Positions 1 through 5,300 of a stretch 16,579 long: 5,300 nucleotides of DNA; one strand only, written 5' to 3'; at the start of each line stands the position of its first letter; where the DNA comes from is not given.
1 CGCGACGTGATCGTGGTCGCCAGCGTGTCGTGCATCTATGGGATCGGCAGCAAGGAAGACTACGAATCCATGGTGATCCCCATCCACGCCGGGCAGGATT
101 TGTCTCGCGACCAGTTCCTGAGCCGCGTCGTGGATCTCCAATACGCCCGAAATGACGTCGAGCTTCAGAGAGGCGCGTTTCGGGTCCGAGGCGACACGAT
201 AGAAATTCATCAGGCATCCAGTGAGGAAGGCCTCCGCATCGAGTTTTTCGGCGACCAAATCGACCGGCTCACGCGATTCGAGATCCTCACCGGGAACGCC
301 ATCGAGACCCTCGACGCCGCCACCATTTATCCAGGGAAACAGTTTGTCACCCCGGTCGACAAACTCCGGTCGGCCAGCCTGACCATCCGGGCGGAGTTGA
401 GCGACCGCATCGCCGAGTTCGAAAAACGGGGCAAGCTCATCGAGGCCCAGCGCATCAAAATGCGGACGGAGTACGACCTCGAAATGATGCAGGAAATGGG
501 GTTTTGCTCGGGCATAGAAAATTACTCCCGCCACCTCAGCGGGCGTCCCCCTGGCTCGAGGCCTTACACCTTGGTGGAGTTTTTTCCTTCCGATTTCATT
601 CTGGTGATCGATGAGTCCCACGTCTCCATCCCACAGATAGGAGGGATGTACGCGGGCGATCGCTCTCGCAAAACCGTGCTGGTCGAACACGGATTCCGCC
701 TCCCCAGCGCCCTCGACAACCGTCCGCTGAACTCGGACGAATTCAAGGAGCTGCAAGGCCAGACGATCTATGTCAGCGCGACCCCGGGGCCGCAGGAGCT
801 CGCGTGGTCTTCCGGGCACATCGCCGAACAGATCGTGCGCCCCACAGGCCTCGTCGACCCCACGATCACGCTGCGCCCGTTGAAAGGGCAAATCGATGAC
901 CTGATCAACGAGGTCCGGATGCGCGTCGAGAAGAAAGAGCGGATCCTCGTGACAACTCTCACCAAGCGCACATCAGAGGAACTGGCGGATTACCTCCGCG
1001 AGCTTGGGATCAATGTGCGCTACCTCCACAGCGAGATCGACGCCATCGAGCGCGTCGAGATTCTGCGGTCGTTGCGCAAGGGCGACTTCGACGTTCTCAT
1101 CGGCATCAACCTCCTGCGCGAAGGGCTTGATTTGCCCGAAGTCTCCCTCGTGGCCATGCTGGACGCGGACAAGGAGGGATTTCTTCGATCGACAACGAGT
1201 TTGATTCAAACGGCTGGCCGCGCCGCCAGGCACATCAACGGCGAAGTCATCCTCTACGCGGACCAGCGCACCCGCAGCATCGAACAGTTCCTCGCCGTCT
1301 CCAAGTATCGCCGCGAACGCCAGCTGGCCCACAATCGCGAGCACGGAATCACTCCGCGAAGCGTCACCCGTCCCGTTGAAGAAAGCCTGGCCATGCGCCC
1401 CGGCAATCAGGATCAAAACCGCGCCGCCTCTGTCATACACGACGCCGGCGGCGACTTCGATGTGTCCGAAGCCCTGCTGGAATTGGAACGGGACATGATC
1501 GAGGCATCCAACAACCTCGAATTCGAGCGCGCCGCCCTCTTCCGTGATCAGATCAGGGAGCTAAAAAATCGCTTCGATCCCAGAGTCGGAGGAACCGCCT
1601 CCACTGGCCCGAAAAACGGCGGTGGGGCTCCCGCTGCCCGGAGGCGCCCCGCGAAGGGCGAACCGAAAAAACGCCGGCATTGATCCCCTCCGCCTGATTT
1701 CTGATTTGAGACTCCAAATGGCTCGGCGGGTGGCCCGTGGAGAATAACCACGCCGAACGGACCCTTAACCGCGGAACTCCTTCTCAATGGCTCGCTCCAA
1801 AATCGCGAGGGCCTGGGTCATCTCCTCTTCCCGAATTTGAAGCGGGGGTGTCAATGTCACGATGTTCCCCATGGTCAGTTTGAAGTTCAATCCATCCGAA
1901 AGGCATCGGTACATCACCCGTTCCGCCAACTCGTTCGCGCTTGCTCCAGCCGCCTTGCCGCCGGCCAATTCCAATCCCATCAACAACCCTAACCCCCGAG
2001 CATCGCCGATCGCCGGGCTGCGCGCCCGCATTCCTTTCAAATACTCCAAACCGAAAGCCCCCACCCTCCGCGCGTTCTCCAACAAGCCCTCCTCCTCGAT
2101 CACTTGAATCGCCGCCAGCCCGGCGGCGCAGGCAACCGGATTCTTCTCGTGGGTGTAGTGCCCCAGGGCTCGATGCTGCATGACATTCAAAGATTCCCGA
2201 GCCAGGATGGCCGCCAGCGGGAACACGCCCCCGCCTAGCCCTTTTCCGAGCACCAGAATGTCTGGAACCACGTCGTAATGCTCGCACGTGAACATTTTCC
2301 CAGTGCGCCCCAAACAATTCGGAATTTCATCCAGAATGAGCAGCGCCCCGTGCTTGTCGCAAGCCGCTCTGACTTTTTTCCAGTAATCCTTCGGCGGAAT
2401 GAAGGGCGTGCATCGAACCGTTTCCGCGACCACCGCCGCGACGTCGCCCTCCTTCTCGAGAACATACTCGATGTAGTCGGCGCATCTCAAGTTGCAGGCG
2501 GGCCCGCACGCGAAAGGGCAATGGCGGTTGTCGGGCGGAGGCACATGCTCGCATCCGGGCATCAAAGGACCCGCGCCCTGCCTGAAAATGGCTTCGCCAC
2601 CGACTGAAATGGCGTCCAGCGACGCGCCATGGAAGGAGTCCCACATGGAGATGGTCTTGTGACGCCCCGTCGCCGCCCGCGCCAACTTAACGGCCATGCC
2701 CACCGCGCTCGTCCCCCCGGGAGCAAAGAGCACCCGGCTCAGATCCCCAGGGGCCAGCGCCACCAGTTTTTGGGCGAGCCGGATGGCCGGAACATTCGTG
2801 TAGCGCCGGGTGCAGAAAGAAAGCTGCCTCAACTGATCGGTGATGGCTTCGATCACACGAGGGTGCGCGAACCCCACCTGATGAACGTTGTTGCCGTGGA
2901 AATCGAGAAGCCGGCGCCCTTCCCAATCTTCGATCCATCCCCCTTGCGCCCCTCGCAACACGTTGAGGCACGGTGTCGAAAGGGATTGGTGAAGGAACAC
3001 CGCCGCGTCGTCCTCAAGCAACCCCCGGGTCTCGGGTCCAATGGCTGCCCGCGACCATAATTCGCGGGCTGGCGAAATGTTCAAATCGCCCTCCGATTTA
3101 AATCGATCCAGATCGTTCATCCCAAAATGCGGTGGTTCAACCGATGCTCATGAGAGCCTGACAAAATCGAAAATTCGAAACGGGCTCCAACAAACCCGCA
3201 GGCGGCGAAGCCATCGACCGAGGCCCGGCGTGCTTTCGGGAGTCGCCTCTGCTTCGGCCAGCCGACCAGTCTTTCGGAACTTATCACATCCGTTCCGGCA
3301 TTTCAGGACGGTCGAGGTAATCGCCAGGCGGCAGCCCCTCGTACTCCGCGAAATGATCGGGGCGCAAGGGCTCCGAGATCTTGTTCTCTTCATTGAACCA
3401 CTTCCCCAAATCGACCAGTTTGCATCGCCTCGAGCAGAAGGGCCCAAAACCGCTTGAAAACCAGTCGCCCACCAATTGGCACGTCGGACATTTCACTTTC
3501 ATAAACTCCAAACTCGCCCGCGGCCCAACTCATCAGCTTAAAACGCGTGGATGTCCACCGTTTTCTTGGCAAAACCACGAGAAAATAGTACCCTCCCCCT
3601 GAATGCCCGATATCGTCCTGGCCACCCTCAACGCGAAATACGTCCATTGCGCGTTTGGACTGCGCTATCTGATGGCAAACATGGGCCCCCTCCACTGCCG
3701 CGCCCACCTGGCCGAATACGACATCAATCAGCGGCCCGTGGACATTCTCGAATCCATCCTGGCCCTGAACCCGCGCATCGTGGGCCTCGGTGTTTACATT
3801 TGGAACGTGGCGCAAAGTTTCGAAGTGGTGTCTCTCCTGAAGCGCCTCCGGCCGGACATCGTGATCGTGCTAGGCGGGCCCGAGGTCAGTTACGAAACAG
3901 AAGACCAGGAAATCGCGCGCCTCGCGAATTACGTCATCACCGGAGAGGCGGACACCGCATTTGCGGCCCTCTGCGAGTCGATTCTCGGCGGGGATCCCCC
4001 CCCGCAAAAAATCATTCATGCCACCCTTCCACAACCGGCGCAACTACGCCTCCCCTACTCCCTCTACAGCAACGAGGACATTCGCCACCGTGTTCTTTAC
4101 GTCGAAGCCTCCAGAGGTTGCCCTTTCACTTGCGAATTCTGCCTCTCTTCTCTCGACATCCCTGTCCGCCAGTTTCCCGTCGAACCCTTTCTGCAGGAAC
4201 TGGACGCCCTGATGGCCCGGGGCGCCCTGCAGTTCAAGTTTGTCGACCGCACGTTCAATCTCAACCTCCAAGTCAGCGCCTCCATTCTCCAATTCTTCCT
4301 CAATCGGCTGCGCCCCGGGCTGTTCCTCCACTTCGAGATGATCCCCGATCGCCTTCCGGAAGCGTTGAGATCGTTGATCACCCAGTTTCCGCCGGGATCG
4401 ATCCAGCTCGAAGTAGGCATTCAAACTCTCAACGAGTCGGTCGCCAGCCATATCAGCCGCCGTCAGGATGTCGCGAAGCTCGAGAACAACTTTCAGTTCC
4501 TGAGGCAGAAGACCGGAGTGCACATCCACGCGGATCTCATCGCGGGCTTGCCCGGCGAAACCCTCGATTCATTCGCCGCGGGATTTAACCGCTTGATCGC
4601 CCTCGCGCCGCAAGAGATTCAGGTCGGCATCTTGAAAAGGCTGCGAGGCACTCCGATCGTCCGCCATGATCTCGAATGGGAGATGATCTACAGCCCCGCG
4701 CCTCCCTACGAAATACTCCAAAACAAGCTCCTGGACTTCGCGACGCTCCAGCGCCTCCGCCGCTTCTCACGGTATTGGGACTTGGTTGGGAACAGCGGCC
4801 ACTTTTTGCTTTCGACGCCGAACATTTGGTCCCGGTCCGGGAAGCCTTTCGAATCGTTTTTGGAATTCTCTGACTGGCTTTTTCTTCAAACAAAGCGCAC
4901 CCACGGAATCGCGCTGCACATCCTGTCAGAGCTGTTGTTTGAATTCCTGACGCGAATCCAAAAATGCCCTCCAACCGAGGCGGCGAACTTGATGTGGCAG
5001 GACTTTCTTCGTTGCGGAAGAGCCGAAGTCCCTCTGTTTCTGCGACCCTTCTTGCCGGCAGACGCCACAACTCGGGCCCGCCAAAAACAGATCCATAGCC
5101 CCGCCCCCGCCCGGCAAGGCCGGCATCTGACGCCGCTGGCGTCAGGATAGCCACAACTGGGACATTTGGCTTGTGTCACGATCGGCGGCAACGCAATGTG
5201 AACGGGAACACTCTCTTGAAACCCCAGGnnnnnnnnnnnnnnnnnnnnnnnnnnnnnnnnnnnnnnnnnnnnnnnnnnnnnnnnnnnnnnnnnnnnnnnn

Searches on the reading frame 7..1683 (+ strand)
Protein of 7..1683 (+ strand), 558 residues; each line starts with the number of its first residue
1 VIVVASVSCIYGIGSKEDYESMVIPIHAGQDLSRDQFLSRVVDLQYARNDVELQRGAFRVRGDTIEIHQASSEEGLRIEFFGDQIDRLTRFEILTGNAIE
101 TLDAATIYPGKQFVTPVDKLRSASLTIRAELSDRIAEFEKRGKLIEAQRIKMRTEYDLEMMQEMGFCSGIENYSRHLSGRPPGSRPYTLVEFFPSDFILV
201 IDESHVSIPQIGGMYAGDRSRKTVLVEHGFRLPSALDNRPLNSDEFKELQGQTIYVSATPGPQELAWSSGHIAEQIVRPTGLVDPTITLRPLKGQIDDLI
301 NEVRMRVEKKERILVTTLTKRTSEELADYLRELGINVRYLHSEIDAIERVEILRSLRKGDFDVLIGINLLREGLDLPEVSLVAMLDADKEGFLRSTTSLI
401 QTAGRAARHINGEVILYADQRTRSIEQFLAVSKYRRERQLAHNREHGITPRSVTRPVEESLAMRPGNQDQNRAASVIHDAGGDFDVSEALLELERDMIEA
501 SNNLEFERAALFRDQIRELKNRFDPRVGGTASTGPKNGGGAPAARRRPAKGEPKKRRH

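Call 10: search_protein_families(library=pfam, proteins=[window:7-1683:+], max_evalue=0.01)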
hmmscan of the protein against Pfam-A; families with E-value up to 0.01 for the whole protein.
window:7-1683:+ (558 aa): 5 families
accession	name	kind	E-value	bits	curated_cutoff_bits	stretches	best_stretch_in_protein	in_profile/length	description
PF17757.6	UvrB_inter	-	2.6e-29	101.6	22.9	1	24-113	1-91/91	UvrB interaction domain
PF00271.37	Helicase_C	-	2e-21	76.8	23.5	1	296-409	3-109/110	Helicase conserved C-terminal domain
PF12344.14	UvrB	-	2.7e-13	49.9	27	1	416-457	1-42/43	Ultra-violet resistance protein B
PF02151.25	UVR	-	8.6e-09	35.3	21.5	1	490-521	4-35/36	UvrB/uvrC motif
PF14814.11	UB2H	-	0.0024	18.3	27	1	27-69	2-44/85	Bifunctional transglycosylase second domain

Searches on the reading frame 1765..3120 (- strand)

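Call 10: search_protein_families(library=pfam, proteins=[window:1765-3120:-], max_evalue=0.01)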
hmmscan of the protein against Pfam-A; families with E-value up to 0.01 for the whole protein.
window:1765-3120:- (451 aa): 1 family
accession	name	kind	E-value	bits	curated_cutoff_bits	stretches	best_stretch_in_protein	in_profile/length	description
PF00202.27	Aminotran_3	-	5.7e-84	282.6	30.5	1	52-445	10-403/403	Aminotransferase class-III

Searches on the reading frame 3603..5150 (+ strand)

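Call 10: search_protein_families(library=pfam, proteins=[window:3603-5150:+], max_evalue=0.01)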
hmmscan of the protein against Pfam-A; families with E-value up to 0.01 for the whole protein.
window:3603-5150:+ (515 aa): 3 families
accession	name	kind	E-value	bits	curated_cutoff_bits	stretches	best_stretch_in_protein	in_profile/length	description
PF02310.24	B12-binding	-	4.1e-14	52.9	32.1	1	7-123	4-120/121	B12 binding domain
PF13311.11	DUF4080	-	2.1e-12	48.1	22.9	1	358-479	2-124/188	Protein of unknown function (DUF4080)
PF04055.27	Radical_SAM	-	9.2e-11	42.6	29.5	1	168-325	2-160/166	Radical SAM superfamily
